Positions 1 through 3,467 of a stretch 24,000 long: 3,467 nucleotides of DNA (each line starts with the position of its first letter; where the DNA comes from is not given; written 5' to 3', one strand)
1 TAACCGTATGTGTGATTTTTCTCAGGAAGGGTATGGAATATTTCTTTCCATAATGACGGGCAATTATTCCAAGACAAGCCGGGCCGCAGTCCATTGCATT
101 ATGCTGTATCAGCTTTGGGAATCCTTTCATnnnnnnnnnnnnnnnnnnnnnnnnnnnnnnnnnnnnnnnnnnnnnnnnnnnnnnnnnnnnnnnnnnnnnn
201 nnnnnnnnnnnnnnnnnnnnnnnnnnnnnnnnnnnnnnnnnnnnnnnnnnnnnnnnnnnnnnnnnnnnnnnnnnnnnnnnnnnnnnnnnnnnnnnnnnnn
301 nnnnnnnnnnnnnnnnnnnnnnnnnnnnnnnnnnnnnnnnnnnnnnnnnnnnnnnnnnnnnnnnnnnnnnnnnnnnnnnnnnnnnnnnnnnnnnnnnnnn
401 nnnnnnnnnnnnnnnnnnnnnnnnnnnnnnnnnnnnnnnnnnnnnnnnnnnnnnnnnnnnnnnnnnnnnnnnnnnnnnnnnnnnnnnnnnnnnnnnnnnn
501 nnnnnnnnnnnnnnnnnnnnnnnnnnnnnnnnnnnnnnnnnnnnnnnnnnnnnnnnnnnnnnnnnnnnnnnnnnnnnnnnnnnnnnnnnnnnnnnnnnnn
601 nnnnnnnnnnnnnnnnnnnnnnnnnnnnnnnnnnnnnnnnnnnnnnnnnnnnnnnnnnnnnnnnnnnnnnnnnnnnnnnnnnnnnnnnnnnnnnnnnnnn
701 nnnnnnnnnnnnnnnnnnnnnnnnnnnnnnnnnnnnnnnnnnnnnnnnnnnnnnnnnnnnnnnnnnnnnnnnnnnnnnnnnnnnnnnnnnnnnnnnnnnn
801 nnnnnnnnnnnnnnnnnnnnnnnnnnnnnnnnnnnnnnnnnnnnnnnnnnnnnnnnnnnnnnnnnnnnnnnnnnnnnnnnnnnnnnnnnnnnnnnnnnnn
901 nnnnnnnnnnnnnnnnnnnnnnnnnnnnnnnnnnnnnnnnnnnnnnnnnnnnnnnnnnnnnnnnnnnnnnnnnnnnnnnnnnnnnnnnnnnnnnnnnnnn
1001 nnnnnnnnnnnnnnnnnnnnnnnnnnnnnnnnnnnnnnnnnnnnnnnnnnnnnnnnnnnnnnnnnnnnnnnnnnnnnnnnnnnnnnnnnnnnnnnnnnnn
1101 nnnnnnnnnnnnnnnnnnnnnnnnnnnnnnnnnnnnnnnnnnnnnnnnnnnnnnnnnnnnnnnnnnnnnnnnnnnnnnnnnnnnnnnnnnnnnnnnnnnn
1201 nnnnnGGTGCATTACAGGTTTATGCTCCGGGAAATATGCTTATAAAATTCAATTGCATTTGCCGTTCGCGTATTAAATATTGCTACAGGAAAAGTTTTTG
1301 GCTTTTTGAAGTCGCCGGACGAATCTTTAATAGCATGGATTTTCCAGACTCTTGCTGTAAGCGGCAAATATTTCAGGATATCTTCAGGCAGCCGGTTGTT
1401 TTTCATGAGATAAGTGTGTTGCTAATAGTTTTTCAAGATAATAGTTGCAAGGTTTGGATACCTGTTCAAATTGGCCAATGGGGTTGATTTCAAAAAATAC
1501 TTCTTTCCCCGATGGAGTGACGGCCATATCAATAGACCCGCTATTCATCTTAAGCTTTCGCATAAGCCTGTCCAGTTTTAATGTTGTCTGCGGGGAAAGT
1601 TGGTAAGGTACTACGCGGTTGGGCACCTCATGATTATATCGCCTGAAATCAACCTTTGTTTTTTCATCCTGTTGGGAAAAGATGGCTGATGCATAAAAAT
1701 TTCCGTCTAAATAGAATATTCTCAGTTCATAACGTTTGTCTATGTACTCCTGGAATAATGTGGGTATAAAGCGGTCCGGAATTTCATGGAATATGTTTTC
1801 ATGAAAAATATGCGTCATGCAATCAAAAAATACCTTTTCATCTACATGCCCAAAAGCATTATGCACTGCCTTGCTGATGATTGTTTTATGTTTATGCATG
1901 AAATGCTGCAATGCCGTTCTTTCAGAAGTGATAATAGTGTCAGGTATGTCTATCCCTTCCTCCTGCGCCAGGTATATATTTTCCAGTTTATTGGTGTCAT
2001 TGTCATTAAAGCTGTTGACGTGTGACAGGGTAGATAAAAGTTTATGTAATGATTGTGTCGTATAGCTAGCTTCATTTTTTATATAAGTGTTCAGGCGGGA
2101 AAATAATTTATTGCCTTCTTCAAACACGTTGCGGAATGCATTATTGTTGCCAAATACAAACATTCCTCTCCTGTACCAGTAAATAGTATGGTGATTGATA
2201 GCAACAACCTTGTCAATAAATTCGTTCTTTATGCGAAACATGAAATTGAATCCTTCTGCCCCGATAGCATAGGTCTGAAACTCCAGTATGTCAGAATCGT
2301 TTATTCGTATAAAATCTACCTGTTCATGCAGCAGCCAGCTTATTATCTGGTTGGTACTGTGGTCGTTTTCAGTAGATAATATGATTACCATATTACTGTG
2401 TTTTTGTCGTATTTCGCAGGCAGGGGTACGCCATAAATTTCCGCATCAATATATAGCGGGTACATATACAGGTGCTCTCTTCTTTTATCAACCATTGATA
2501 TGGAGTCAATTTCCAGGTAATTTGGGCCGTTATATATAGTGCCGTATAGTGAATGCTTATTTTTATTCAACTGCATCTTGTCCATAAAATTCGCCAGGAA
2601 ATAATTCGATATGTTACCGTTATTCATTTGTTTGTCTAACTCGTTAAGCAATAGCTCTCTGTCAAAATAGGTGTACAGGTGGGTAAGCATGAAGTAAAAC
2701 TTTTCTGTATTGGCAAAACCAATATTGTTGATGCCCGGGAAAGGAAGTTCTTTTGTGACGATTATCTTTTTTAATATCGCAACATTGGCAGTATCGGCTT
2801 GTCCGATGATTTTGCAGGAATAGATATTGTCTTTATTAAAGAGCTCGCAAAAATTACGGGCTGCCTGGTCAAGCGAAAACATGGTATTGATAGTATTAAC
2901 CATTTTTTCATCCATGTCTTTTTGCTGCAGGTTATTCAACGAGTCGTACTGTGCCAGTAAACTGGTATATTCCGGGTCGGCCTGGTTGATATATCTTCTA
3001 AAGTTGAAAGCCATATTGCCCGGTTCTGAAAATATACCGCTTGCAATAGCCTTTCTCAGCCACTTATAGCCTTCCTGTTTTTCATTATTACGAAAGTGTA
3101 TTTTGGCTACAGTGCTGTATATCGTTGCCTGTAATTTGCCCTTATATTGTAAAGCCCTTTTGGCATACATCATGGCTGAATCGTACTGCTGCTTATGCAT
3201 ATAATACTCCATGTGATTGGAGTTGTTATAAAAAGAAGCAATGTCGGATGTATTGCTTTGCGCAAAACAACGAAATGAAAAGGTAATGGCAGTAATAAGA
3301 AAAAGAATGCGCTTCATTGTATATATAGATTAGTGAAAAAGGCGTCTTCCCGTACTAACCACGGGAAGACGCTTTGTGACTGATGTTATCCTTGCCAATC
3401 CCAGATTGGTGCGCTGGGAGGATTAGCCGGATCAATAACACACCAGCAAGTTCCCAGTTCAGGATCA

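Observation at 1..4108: Compact 'grasp-with-SPASM' RiPP operon: GG-leader precursor, ATP-grasp ligase, radical-SAM-less SPASM protein and C39 exporter, with no characterised product class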

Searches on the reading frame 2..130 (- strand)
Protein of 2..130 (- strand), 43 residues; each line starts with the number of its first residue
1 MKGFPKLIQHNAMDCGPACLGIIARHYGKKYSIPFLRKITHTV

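Call 4: search_protein_families(library=ncbifam, proteins=[window:2-130:-], max_evalue=0.01)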
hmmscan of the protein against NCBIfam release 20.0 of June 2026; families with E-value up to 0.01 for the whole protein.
window:2-130:- (43 aa): 2 families
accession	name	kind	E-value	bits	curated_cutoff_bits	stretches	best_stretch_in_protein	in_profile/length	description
TIGR03796.1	NHLM_micro_ABC1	equivalog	2.5e-05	22.7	853.3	1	5-40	3-38/710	NHLP family bacteriocin export ABC transporter peptidase/permease/ATPase subunit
TIGR01193.1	bacteriocin_ABC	subfamily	0.0043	15.6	523.85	1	10-42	2-34/708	peptide cleavage/export ABC transporter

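Call 5: search_protein_families(library=pfam, proteins=[window:2-130:-], max_evalue=0.01)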
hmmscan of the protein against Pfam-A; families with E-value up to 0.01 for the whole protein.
window:2-130:- (43 aa): 1 family
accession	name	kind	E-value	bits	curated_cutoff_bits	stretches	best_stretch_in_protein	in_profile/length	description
PF03412.21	Peptidase_C39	-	3.7e-08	33.7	22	1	8-41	6-39/133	Peptidase C39 family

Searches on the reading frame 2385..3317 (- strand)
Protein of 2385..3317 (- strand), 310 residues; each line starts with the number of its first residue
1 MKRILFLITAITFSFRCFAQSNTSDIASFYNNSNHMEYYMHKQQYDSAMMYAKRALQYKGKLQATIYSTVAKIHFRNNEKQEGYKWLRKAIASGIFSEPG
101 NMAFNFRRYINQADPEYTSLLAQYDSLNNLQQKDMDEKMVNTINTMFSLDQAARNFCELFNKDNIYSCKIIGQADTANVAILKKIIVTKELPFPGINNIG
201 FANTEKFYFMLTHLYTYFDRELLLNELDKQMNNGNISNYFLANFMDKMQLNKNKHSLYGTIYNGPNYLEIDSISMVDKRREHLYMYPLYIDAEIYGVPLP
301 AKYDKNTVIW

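Call 4: search_protein_families(library=ncbifam, proteins=[window:2385-3317:-], max_evalue=0.01)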
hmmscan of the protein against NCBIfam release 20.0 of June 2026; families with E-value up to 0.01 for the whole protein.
window:2385-3317:- (310 aa): 1 family
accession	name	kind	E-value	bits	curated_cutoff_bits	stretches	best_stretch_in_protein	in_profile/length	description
NF007692.0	PRK10370.1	equivalog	0.0051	16.4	306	1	36-76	88-127/206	heme lyase NrfEFG subunit NrfG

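Call 5: search_protein_families(library=pfam, proteins=[window:2385-3317:-], max_evalue=0.01)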
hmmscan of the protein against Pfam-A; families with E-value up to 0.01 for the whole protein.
window:2385-3317:- (310 aa): 1 family
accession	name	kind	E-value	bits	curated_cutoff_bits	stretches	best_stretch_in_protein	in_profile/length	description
PF12895.13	ANAPC3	-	0.00028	21.5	27.2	1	42-90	2-49/82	Anaphase-promoting complex, cyclosome, subunit 3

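Call 28: search_protein_families(library=pfam, proteins=[window:2385-3317:-], max_evalue=10)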
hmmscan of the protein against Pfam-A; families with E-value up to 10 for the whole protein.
window:2385-3317:- (310 aa): 6 families
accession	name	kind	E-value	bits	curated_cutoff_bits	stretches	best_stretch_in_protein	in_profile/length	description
PF12895.13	ANAPC3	-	0.00028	21.5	27.2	1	42-90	2-49/82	Anaphase-promoting complex, cyclosome, subunit 3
PF07719.23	TPR_2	-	0.12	13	27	1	65-92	2-29/34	Tetratricopeptide repeat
PF18013.6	Phage_lysozyme2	-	0.15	12.7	28.2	1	105-166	60-122/140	Phage tail lysozyme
PF13374.12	TPR_10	-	0.24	11.9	27.5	0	64-92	2-30/42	Tetratricopeptide repeat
PF13181.12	TPR_8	-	0.28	11.9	25.7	0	39-59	11-31/34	Tetratricopeptide repeat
PF22604.1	TetR_HI_0893_C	-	0.56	11.1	27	1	102-160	9-69/112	Tetracyclin repressor-like HI_0893, C-terminal domain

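Call 34: find_homologous_proteins(query=window:2385-3317:-, max_evalue=0.001)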
Query window:2385-3317:- (310 aa): 1 proteins with E <= 0.001 among 554 candidates.
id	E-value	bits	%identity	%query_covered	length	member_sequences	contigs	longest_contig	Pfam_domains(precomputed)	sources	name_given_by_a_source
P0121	1.6e-205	699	100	100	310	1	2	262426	-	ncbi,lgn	-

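Call 35: find_encoding_contigs(protein=P0121, flank=10000, max_places=4)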
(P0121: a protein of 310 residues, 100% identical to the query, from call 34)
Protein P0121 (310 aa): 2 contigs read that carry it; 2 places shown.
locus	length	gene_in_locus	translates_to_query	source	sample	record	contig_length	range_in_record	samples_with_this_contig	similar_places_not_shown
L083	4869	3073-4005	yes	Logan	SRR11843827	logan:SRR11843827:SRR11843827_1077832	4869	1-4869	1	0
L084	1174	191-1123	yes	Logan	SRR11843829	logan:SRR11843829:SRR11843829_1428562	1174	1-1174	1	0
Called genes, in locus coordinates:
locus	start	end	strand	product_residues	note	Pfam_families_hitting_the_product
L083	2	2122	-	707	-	?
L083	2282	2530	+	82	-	PF08279:HTH_11 (weak)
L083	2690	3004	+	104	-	-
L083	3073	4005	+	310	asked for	-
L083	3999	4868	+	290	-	?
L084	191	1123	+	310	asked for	-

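Call 38: find_encoding_contigs(protein=P0128, flank=10000, max_places=3)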
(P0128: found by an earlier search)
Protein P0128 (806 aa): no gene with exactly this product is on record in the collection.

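Call 46: search_protein_families(library=pfam, alignment_id=A3, max_evalue=0.01)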
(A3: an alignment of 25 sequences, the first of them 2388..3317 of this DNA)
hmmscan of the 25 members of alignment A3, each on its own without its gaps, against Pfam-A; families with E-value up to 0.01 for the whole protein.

A. member 1, window:2388-3317:- (310 aa): 1 family
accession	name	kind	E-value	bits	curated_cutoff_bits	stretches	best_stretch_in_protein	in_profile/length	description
PF12895.13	ANAPC3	-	0.00028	21.5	27.2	1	42-90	2-49/82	Anaphase-promoting complex, cyclosome, subunit 3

B. families by the number of members that match (of 25 scanned): 7 families
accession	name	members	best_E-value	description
PF20329.3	DUF6624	8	3.1e-19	Family of unknown function (DUF6624)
PF13181.12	TPR_8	3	0.00012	Tetratricopeptide repeat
PF07719.23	TPR_2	2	0.00069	Tetratricopeptide repeat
PF22316.2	ABhydrolase-like_N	1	0.00014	A/B hydrolase-like, N-terminal domain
PF12895.13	ANAPC3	1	0.00028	Anaphase-promoting complex, cyclosome, subunit 3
PF25063.1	ARM_TT21_C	1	0.0048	Tetratricopeptide repeat protein 21 C-terminal ARM domain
PF00515.34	TPR_1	1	0.0074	Tetratricopeptide repeat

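Call 47: find_homologous_proteins(query=A3, max_evalue=0.001)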
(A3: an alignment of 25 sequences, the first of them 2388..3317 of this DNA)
Query A3 (25 sequences) (310 aa, profile of the alignment): 11 proteins with E <= 0.001 among 3799 candidates.
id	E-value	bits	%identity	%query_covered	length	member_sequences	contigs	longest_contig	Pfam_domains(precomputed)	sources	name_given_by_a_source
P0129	5.5e-62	228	20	14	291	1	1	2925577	-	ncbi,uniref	ncbi:hypothetical protein [Flavobacterium sp.]|uniref:hypothetical protein n=1 Tax=Flavobacterium sp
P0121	1.2e-60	223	100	100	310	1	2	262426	-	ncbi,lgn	-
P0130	4.7e-54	202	-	-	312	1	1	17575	-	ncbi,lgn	ncbi:MAG: hypothetical protein V4670_11775 [Bacteroidota bacterium]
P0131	6.7e-51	192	22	26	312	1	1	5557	-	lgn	-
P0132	5.0e-49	185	28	24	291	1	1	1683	-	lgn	-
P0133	1.9e-48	183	24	17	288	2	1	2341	-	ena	-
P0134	4.9e-47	179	35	5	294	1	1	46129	-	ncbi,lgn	-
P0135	1.9e-46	177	33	15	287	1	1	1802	-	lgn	-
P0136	1.8e-44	170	30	13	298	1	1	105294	-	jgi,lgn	-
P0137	5.1e-43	166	25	14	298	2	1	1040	-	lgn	-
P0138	7.4e-37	145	26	9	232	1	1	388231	-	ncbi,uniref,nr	ncbi:hypothetical protein OX284_003625 [Flavobacterium sp. SUN046]|uniref:hypothetical protein n=1 T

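Call 59: predict_structure(alignment_id=A4)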
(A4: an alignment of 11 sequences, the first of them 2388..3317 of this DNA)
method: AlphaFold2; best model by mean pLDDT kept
length: 310 residues; sequences in the alignment: 11
mean_pLDDT: 53.8   pTM: 0.50
mean pLDDT of the five models: 53.8, 51.8, 50.5, 50.0, 49.6
residues with pLDDT >= 90: 6; 70-90: 92; 50-70: 40; < 50: 172
segments of 3 or more residues with pLDDT < 50: 16-133, 251-273, 280-310
pLDDT, mean of each block of 10 residues (from residue 1): 74 51 32 42 47 40 38 36 39 36 31 33 36 70 85 74 63 81 89 80 76 75 84 70 63 39 33 51 36 32 31
secondary structure, 60 per line:
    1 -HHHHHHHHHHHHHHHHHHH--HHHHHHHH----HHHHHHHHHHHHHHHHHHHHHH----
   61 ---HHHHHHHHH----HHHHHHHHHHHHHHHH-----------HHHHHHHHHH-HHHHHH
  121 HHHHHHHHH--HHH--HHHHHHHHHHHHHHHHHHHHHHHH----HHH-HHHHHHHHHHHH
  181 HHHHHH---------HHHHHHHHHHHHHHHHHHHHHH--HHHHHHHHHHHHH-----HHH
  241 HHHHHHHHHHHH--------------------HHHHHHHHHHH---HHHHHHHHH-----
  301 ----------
elements in order: H2-20 H23-30 H35-56 H64-72 H77-92 H104-113 H115-129 H137-160 H169-186 H196-217 H220-232 H238-252 H273-283 H287-295

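Call 66: fold_search(model_id=the predicted structure, library=pdb)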
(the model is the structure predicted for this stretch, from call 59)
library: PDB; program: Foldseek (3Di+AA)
matches with E <= 10: 124; with E <= 0.001: 0
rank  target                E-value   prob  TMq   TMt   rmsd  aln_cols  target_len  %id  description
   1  9gyt_1v               5.6e-01  0.08  0.15  0.12  27.7       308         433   15  High resolution structure of B. oleracea mitoribosome (released 2025-10-15)
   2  5i9g_C                9.2e-01  0.14  0.18  0.16  15.5       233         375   12  Crystal structure of designed pentatricopeptide repeat protein dPPR-U8C2 in complex with its target RNA U8C2 (released 2016-04-27)
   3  5i9f_A                1.0e+00  0.13  0.18  0.16  15.3       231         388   12  Crystal structure of designed pentatricopeptide repeat protein dPPR-U10 in complex with its target RNA U10 (released 2016-04-27)
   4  1qja_A                1.1e+00  0.11  0.18  0.23  16.9       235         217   14  14-3-3 ZETA/PHOSPHOPEPTIDE COMPLEX (MODE 2) (released 1999-09-15)
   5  5i9d_A                1.3e+00  0.13  0.19  0.17  16.4       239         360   10  Crystal structure of designed pentatricopeptide repeat protein dPPR-U8A2 in complex with its target RNA U8A2 (released 2016-04-27)
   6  3m3w_B                1.6e+00  0.03  0.12  0.13  34.3       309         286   12  Crystal structure of mouse PACSIN3 BAR domain mutant (released 2011-03-16)
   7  6een_D                1.8e+00  0.08  0.20  0.19  16.3       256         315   12  Crystal structure of a designer Pentatrico Peptide RNA binding protein, bound to a complex RNA target and featuring an (released 2019-08-21)
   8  6een_B                2.1e+00  0.09  0.20  0.20  16.9       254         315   12  Crystal structure of a designer Pentatrico Peptide RNA binding protein, bound to a complex RNA target and featuring an (released 2019-08-21)
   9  6een_C                2.3e+00  0.08  0.20  0.20  16.3       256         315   12  Crystal structure of a designer Pentatrico Peptide RNA binding protein, bound to a complex RNA target and featuring an (released 2019-08-21)
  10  4h0m_B                2.3e+00  0.06  0.13  0.20  19.8       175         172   15  X-Ray Crystal Structure of Phycocyanin from Synechococcus elongatus sp. PCC 7942 (released 2013-03-06)
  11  3qe6_B                2.6e+00  0.02  0.11  0.12  39.4       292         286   15  Mouse PACSIN 3 F-BAR domain structure (released 2012-01-25)
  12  6xr2_F                2.7e+00  0.18  0.27  0.43   7.7       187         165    9  Computationally designed right-handed alpha/alpha homotrimeric toroid with 3 repeats per subunit (released 2021-07-14)
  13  4dvg_B                3.0e+00  0.06  0.19  0.19  17.0       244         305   16  Crystal structure of E. histolytica Formin1 bound to EhRho1-GTPgammaS (released 2012-11-14)
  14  6een_A                3.1e+00  0.07  0.20  0.20  16.9       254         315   11  Crystal structure of a designer Pentatrico Peptide RNA binding protein, bound to a complex RNA target and featuring an (released 2019-08-21)
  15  8uib_T                3.1e+00  0.05  0.18  0.10  20.7       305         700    9  Structure of the human INTS9-INTS11-BRAT1 complex (released 2024-08-21)
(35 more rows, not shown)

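Call 71: search_protein_families(library=ncbifam, proteins=[window:2385-3317:-], max_evalue=10)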
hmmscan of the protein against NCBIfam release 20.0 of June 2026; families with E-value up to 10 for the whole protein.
window:2385-3317:- (310 aa): 2 families
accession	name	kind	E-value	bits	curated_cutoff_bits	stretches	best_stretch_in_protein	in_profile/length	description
NF007692.0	PRK10370.1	equivalog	0.0051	16.4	306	1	36-76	88-127/206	heme lyase NrfEFG subunit NrfG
TIGR04510.1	mod_pep_cyc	subfamily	0.19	10.2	400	1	32-95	504-567/814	putative peptide modification system cyclase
